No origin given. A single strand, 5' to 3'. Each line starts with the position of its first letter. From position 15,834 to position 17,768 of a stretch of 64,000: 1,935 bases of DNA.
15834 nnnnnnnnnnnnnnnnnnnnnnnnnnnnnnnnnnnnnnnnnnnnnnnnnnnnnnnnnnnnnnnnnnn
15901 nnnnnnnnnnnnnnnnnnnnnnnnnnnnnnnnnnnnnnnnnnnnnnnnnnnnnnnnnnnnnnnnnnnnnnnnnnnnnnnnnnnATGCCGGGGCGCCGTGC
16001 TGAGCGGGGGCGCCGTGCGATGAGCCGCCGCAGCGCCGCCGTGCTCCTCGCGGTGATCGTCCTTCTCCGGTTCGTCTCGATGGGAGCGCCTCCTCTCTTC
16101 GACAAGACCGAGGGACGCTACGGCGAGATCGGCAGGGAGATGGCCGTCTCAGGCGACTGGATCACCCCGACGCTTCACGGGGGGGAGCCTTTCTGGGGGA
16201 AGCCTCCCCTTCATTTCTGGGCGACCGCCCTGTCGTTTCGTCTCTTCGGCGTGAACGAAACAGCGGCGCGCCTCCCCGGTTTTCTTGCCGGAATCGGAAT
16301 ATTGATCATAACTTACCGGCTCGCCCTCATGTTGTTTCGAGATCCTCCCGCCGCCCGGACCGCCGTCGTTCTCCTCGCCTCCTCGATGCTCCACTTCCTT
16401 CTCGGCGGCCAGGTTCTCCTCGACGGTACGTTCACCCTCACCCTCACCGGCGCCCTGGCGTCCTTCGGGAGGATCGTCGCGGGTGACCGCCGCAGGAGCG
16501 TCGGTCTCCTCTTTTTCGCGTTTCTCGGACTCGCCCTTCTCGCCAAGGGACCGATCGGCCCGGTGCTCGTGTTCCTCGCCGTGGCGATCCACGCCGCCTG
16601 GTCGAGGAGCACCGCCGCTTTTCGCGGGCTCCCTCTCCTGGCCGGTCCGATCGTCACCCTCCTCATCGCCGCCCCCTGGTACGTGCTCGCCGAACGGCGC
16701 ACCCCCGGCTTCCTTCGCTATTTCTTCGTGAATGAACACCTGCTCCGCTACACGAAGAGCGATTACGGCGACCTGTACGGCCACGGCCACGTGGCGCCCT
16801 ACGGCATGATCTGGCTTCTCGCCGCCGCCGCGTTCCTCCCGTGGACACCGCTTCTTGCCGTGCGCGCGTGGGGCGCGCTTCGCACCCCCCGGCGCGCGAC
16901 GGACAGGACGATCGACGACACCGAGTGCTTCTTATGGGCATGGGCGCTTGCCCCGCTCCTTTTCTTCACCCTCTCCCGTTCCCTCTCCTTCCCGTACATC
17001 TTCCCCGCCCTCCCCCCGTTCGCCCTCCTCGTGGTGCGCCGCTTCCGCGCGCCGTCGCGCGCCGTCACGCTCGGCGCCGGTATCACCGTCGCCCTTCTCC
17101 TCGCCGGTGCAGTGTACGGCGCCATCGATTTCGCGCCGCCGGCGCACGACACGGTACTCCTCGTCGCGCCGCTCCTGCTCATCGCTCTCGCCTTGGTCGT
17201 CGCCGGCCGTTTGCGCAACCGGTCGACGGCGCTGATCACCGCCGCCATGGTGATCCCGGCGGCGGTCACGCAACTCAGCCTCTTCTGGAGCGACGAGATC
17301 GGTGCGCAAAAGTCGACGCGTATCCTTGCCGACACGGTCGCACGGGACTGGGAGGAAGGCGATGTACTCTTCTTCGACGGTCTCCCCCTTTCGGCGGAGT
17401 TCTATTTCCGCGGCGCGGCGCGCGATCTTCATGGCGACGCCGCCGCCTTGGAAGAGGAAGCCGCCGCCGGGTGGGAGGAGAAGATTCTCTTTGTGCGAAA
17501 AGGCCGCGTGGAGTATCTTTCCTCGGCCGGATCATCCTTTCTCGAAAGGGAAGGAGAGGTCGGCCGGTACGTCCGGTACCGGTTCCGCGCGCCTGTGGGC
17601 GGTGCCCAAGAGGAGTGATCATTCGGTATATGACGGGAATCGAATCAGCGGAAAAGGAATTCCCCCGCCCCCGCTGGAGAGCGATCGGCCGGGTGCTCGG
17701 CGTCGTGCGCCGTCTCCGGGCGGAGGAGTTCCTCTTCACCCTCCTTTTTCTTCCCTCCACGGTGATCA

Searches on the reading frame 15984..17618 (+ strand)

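Call 39: search_protein_families(library=pfam, proteins=[window:15984-17618:+], max_evalue=0.0001)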
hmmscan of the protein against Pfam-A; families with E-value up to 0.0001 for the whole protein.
window:15984-17618:+ (544 aa): 2 families
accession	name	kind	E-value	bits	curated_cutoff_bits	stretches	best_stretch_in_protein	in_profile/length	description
PF02366.24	PMT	-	1e-21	78.1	22.7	1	39-247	28-245/245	Dolichyl-phosphate-mannose-protein mannosyltransferase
PF13231.12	PMT_2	-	1e-15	58.7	26.1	1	73-232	2-157/160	Dolichyl-phosphate-mannose-protein mannosyltransferase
